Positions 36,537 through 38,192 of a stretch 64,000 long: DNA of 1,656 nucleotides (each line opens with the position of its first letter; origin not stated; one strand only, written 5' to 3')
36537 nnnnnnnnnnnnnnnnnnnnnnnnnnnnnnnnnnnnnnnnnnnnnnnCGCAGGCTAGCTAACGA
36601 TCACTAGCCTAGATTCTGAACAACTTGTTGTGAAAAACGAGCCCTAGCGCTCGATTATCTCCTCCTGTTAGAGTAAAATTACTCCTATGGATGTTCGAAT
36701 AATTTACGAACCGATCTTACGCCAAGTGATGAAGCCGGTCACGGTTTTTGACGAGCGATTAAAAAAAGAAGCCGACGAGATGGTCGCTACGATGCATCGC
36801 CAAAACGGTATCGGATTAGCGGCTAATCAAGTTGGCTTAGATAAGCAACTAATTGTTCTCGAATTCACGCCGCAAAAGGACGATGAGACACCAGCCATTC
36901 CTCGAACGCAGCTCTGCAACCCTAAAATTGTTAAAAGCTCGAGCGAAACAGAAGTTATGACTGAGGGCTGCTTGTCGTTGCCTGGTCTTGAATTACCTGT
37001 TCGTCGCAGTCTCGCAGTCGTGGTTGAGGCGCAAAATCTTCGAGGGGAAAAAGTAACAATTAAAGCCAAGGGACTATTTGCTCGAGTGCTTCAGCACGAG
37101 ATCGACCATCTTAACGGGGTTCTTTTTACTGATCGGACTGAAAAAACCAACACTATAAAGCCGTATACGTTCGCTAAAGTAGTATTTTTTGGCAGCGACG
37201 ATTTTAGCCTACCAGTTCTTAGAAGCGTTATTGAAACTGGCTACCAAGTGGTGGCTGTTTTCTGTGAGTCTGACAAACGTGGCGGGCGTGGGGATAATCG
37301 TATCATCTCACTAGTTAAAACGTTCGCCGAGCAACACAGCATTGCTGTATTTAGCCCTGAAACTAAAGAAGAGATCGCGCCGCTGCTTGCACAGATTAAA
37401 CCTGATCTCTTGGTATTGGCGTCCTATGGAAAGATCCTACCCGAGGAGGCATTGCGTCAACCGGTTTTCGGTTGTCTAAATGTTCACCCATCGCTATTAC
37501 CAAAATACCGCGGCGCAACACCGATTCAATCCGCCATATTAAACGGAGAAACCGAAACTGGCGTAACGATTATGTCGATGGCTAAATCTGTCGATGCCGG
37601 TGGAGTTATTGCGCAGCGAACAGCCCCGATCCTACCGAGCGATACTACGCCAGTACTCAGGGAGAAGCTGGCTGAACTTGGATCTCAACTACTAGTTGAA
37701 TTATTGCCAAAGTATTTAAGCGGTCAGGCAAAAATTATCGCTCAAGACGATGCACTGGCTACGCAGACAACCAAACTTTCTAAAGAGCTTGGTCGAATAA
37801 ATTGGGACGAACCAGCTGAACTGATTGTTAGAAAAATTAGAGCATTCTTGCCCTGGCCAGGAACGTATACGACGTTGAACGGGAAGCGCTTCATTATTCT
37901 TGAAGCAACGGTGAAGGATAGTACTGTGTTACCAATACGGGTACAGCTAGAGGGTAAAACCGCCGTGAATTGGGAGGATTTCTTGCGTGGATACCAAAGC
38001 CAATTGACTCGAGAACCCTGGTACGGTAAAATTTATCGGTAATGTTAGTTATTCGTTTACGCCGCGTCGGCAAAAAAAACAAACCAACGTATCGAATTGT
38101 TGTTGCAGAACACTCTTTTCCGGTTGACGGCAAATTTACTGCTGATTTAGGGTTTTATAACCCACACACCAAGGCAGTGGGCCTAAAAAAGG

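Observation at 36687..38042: Natural in-frame fusion of peptide deformylase and methionyl-tRNA formyltransferase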

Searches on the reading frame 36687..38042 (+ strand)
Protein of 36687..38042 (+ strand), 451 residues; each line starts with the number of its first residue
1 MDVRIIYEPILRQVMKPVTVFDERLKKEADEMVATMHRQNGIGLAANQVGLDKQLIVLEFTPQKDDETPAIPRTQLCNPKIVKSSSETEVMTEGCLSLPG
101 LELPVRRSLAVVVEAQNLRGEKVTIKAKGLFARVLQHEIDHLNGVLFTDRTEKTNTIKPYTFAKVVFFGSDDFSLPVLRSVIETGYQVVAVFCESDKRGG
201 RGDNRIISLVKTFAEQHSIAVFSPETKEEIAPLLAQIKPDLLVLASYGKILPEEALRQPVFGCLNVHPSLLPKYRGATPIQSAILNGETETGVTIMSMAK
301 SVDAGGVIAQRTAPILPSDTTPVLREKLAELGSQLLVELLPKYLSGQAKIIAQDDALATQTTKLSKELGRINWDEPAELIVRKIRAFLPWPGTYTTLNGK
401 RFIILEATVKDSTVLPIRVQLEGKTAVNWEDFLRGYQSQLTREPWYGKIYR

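Call 3: search_protein_families(library=pfam, proteins=[window:36687-38039:+], max_evalue=0.01)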
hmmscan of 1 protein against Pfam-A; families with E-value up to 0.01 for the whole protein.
window:36687-38039:+ (451 aa): 3 families
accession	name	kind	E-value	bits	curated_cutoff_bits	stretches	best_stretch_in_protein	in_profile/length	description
PF01327.26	Pep_deformylase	-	1.6e-48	164.7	22.8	1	6-154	7-153/156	Polypeptide deformylase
PF00551.24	Formyl_trans_N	-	2.4e-40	138.7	26.1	1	164-339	2-180/181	Formyl transferase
PF02911.23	Formyl_trans_C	-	7.8e-16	58.5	21.1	1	363-412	1-50/100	Formyl transferase, C-terminal domain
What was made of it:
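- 36687..37133 (+): Peptide deformylase domain (residues 1-149). PF01327 at 6-154, 1.6e-48 (call 3).
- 37176..37703 (+): Fmt N-terminal (formyltransferase, Rossmann-type) domain, residues 164-339. PF00551, 2.4e-40 (call 3).
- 37773..38039 (+): Fmt C-terminal (tRNA-binding, beta-barrel) domain in the short CPR form, residues 363-451. PF02911 matches only profile positions 1-50 of 100 (call 3).
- Checked: Pfam gives Pep_deformylase at 6-154 (1.6e-48), Formyl_trans_N at 164-339 (2.4e-40) and Formyl_trans_C at 363-412 (7.8e-16, profile positions 1-50 of 100) (call 3).
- The Fmt C-terminal domain is shortened and only half of PF02911 matches (call 3).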

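Call 4: search_protein_families(library=ncbifam, proteins=[window:36687-38039:+], max_evalue=0.01)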
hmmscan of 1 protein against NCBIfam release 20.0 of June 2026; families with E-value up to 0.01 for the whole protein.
window:36687-38039:+ (451 aa): 13 families
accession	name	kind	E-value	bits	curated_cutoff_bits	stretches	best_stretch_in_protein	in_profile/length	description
TIGR00460.1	fmt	equivalog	3.4e-77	259.6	201.5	1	164-410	2-251/315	methionyl-tRNA formyltransferase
NF001159.1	PRK00150.1-3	subfamily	3.5e-48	163.3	125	1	3-156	5-155/167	peptide deformylase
NF005998.1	PRK08125.1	equivalog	5.6e-48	163.8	777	1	164-412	2-250/649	bifunctional UDP-4-amino-4-deoxy-L-arabinose formyltransferase/UDP-glucuronic acid oxidase ArnA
TIGR00079.1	pept_deformyl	equivalog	5.8e-47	159.2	103.95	1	7-157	8-153/161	peptide deformylase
NF005414.0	PRK06988.1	equivalog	8.7e-47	159.6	316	1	163-414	3-254/311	formyltransferase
NF009484.0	PRK12846.1-5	equivalog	6.7e-30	104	190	1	8-152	11-148/165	peptide deformylase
NF009483.0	PRK12846.1-4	equivalog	1.3e-26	93.4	267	1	5-150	8-155/193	peptide deformylase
NF011189.0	PRK14595.1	equivalog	2.7e-24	85.7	232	1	8-155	11-150/162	peptide deformylase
TIGR00639.1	PurN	equivalog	2.5e-21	76.1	150.1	1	225-349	66-190/192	phosphoribosylglycinamide formyltransferase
NF006670.0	PRK09218.1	equivalog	3.1e-18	66.1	162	1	10-146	11-135/136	peptide deformylase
NF004684.0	PRK06027.1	subfamily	3.1e-12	46.8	223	1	225-323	152-250/286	formyltetrahydrofolate deformylase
TIGR00655.1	PurU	equivalog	1.4e-10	41.3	285.95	1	227-325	149-247/280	formyltetrahydrofolate deformylase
NF005755.0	PRK07579.1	equivalog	9.8e-09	35.4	238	1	262-376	87-200/245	dTDP-4-amino-4,6-dideoxyglucose formyltransferase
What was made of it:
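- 36687..38042 (+): def-fmt fusion gene, 451 codons plus TAA. Pfam and NCBIfam hits to both families are above the curated cut-offs (calls 3, 4).
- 37176..37703 (+): TIGR00460 at 259.6 bits against a cut-off of 201.5 (call 4).
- On Peptide deformylase (PF01327 / TIGR00079): PF01327 scores 164.7 bits (cut-off 22.8); TIGR00079 scores 159.2 (cut-off 103.95) (calls 3, 4).
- On Methionyl-tRNA formyltransferase (TIGR00460 equivalog): The ArnA, PurN and PurU models are all far below their cut-offs (call 4).
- Closest known: ArnA. Different: ArnA's NCBIfam model is far from met (163.8 against 777 bits, call 4).
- Checked: NCBIfam equivalogs give fmt TIGR00460 at 259.6 bits (cut-off 201.5) and pept_deformyl TIGR00079 at 159.2 bits (cut-off 103.95) (call 4).
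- Both families score above their curated cut-offs (calls 3, 4). Both halves exceed the equivalog cut-offs (call 4). Only TIGR00460 (fmt) passes its curated cut-off; ArnA scores 163.8 against 777 (call 4).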

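Call 5: search_solved_structures(query=window:36687-38039:+, max_evalue=0.00001, show_alignments=2)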
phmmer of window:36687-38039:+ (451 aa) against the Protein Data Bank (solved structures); distinct sequences matched with E-value up to 0.00001: 138 (the best 60 are shown).
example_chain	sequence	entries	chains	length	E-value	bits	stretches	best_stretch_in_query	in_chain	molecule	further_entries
3q0i_A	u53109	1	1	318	7.5e-56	193.2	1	164-410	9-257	Methionyl-tRNA formyltransferase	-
1fmt_A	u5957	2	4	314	2.2e-55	191.7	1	164-413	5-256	METHIONYL-TRNA FMET FORMYLTRANSFERASE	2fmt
3tqq_A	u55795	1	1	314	6.7e-53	183.5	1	163-412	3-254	Methionyl-tRNA formyltransferase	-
5uai_A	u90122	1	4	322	1.9e-52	182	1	164-413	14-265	Methionyl-tRNA formyltransferase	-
4iqf_A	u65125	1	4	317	3.2e-52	181.2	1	163-400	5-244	Methionyl-tRNA formyltransferase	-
3r8x_A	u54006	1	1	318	6.8e-50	173.6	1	164-407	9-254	Methionyl-tRNA formyltransferase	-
5j63_A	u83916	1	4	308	1.3e-35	126.5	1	164-409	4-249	Bifunctional polymyxin resistance protein ArnA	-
6pih_A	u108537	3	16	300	1.6e-35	126.2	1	164-409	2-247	Bifunctional polymyxin resistance protein ArnA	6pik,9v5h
1yrw_A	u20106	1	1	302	1.7e-35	126.2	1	164-409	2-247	protein ArnA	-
2bln_A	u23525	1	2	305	1.7e-35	126.1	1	164-409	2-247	PROTEIN YFBG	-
1z7e_A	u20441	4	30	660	1.3e-34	123.3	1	164-409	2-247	protein ArnA | Bifunctional polymyxin resistance protein ArnA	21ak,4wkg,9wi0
8gjh_A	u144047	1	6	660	2e-33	119.3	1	164-405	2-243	Bifunctional polymyxin resistance protein ArnA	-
1lme_A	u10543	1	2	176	2.9e-31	112.2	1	3-152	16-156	peptide deformylase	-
4dr8_A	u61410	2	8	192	3.8e-31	111.8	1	2-153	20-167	Peptide deformylase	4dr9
3m6o_A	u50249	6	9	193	2.4e-27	99.3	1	7-151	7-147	Peptide deformylase 1B | Peptide deformylase 1B, chloroplastic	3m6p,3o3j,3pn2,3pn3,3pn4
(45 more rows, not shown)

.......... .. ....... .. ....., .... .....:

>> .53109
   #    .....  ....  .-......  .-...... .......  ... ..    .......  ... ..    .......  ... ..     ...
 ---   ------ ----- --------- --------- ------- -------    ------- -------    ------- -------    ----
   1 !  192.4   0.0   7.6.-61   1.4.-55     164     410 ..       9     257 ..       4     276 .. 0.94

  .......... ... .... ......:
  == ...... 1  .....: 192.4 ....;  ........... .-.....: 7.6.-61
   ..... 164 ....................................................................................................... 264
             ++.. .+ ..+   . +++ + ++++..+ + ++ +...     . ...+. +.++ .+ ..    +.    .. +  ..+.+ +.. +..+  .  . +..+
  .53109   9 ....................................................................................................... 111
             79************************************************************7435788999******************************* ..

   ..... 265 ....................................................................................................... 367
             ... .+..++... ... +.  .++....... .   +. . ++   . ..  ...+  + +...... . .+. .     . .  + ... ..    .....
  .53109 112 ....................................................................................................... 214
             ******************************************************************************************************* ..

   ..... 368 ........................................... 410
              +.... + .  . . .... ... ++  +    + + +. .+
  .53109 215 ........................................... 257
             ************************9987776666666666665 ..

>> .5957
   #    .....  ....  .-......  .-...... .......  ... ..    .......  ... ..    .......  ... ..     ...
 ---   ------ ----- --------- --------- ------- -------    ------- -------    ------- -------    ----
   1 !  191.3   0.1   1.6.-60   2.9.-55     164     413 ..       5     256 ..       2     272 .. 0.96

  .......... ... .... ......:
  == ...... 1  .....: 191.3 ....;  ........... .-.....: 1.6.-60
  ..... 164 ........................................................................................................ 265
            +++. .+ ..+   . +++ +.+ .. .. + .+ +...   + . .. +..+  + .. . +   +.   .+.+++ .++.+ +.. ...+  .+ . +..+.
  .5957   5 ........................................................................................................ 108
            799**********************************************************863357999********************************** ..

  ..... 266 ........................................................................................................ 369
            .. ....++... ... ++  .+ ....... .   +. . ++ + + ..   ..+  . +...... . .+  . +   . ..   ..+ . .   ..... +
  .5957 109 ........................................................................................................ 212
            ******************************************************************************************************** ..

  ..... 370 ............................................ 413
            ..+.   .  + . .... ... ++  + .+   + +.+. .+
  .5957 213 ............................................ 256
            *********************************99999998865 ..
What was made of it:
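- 36687..37133 (+): PDB sequence hits to deformylases reach 2.9e-31 (call 5).
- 37287..37289 (+): R201, aligned with E. coli Fmt Arg42 in the tRNA-recognition loop (RGGRGD against PAGRGK). Alignment to 1fmt (call 5).
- On Methionyl-tRNA formyltransferase (TIGR00460 equivalog): RGGRGD aligns with PAGRGK of 1fmt (call 5).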
